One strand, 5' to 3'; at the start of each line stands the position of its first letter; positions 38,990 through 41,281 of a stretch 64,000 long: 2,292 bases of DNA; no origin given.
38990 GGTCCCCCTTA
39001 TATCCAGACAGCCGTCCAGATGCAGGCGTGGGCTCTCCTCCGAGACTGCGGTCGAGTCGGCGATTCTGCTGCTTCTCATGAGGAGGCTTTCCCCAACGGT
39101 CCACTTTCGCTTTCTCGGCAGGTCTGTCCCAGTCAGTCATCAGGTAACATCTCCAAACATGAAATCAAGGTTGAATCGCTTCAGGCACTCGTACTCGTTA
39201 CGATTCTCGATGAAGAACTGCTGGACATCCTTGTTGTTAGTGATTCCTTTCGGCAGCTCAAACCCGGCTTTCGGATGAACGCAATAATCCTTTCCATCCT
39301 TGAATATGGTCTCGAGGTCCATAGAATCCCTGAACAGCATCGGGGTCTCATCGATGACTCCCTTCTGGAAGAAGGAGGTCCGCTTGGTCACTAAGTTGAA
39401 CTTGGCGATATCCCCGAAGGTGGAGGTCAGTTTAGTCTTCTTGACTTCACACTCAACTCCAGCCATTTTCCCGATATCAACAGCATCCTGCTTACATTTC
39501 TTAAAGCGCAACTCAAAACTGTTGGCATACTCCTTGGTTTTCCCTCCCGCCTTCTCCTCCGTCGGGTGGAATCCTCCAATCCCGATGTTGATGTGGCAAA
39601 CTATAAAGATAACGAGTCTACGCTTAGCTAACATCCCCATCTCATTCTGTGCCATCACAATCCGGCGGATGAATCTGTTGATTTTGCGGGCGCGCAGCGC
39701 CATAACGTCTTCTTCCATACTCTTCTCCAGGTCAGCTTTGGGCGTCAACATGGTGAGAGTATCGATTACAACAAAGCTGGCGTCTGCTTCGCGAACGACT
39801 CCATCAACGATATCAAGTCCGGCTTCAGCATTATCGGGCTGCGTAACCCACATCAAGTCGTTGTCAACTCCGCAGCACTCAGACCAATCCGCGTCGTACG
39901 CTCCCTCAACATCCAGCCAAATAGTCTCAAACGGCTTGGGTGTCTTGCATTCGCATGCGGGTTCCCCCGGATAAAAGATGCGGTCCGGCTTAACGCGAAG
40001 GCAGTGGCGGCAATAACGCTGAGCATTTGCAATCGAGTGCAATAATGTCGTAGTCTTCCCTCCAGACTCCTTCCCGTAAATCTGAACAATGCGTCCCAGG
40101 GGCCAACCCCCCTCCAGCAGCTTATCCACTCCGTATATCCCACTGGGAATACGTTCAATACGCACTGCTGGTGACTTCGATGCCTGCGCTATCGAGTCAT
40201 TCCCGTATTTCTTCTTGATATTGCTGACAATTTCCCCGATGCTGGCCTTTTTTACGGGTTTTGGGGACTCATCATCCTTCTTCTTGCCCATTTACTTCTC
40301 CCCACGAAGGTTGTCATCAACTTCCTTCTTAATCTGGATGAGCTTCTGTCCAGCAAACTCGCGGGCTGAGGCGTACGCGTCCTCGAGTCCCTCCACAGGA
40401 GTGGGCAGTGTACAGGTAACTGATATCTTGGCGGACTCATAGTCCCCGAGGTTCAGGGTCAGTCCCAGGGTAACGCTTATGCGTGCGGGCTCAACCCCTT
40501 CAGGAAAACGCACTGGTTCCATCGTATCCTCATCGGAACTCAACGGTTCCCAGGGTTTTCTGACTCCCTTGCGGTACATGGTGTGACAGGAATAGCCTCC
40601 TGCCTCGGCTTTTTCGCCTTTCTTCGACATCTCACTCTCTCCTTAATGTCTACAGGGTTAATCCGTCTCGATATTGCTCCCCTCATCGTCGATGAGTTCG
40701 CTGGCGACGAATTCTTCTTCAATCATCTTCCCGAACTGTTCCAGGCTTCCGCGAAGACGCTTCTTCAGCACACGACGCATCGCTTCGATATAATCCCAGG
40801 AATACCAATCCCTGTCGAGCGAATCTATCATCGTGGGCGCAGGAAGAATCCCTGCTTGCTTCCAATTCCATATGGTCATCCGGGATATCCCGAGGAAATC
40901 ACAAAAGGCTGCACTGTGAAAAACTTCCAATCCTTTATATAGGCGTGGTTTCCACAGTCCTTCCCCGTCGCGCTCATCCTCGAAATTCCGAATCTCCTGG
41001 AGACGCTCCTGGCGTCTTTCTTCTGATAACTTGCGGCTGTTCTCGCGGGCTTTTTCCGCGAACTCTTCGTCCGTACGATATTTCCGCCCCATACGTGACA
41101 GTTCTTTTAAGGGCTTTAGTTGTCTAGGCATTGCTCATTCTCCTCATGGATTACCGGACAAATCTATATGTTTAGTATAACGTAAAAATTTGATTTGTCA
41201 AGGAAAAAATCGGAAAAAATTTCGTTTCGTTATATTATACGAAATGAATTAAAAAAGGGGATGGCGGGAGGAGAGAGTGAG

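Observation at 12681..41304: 3' UTR hairpins display sequences complementary to the phage's own RBS leaders, and the anti-leader tracks the local leader type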

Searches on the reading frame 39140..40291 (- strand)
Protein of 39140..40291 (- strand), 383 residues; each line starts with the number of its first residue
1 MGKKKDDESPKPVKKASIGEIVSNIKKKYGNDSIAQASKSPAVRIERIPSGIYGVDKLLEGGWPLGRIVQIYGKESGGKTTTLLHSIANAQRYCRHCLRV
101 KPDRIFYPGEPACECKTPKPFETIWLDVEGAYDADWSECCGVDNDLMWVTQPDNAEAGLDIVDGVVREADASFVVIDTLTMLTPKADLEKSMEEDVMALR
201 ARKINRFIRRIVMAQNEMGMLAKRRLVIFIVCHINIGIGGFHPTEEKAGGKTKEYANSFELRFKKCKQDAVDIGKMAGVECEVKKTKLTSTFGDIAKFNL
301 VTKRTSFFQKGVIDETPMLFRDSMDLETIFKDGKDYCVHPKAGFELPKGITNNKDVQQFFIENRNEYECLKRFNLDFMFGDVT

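Call 13: search_protein_families(library=pfam, proteins=[window:39140-40291:-])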
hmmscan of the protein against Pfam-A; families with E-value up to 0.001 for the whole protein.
window:39140-40291:- (383 aa): 3 families
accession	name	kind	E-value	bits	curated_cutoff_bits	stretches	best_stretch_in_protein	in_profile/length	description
PF00154.27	RecA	-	3.8e-38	131.9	27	2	124-293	84-249/262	recA bacterial DNA recombination protein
PF06745.19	ATPase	-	7.6e-07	29.2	26.6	1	48-89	1-42/231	KaiC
PF13481.12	AAA_25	-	6.9e-05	23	27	0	38-206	5-178/195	AAA domain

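Call 16: find_related_loci(query=window:39140-40291:-, collection=viral_contigs, flank=10000)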
Query window:39140-40291:- (383 aa) in viral_contigs; peptide patterns used: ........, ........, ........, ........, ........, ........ (x = any residue, [..] = any of these).
5 stretches matched a pattern, but none encodes a relative of the query by tblastn (E <= 1e-3).

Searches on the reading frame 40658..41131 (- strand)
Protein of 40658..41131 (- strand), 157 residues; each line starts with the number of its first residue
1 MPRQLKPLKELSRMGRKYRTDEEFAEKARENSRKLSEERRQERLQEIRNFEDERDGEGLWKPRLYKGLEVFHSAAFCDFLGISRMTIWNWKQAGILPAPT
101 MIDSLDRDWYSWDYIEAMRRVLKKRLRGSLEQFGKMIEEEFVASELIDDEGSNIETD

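Call 47: find_homologous_proteins(query=window:40658-41131:-)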
Query window:40658-41131:- (157 aa): 8 proteins with E <= 0.001 among 36 candidates.
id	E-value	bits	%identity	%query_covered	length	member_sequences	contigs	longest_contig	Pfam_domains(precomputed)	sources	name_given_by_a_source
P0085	3.9e-99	347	100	100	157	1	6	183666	-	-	-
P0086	2.5e-78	279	78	100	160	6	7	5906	-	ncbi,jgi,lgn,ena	-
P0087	3.3e-78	279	78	99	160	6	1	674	-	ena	-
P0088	1.4e-63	231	64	100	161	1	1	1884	-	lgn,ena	-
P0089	4.7e-62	226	63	99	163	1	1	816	-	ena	-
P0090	3.2e-57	211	61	100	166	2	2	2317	-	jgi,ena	-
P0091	5.3e-57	210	62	99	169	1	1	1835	-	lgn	-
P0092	5.4e-39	152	79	57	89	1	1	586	-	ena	-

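Call 51: find_encoding_contigs(protein=P0086, flank=6000, max_places=6)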
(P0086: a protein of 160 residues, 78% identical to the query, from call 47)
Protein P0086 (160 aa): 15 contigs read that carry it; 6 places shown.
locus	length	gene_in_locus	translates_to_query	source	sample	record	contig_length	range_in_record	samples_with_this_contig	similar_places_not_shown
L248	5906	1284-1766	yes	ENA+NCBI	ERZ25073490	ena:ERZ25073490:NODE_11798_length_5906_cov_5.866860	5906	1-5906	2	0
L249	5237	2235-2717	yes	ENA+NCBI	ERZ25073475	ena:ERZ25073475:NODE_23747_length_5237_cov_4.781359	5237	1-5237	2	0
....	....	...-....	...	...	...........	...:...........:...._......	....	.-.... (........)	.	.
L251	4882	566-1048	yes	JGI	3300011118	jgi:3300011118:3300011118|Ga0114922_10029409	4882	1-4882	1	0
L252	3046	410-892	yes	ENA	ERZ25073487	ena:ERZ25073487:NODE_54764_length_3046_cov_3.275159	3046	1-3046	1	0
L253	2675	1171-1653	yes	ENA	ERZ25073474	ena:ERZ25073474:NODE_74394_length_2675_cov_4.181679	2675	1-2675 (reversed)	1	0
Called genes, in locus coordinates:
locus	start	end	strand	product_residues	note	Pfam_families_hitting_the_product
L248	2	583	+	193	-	?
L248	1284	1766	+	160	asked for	-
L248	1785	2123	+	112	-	-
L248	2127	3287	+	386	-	PF00154:RecA_N, PF06745:ATPase (faint), PF00154:RecA_N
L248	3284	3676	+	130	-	-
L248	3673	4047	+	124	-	-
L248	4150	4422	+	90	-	-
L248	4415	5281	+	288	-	-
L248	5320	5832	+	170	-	PF02075:RuvC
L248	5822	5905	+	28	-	?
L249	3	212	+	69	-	?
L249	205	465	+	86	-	-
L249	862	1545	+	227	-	-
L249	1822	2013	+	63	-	-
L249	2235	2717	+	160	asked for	-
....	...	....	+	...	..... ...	-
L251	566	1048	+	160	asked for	-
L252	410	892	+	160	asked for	-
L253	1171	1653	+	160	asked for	-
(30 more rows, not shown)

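Call 57: find_encoding_contigs(protein=P0090, flank=3000, max_places=2)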
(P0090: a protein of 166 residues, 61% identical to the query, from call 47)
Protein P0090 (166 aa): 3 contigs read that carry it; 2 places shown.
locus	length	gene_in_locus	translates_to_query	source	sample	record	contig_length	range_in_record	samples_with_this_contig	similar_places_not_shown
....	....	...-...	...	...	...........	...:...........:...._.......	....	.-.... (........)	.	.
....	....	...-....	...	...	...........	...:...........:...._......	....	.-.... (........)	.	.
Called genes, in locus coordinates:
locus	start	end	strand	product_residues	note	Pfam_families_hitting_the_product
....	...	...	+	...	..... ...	-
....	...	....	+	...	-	-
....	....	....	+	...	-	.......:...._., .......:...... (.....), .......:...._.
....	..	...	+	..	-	-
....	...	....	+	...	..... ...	-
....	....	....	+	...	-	-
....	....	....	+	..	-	?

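Call 58: find_encoding_contigs(protein=P0088, flank=3000, max_places=2)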
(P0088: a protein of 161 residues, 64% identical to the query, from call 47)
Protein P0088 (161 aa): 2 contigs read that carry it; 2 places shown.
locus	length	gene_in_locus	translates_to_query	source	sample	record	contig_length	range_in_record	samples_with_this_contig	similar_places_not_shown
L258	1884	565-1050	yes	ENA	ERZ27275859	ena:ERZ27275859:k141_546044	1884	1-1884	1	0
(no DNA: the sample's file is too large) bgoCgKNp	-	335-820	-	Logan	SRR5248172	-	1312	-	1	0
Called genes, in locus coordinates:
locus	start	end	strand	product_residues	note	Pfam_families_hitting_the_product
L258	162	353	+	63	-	-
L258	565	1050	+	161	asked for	-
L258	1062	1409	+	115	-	-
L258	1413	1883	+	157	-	?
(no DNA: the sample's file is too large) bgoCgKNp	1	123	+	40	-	?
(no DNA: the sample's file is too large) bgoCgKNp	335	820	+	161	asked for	-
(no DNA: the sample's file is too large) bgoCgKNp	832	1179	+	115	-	-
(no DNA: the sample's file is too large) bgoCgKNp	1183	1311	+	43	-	?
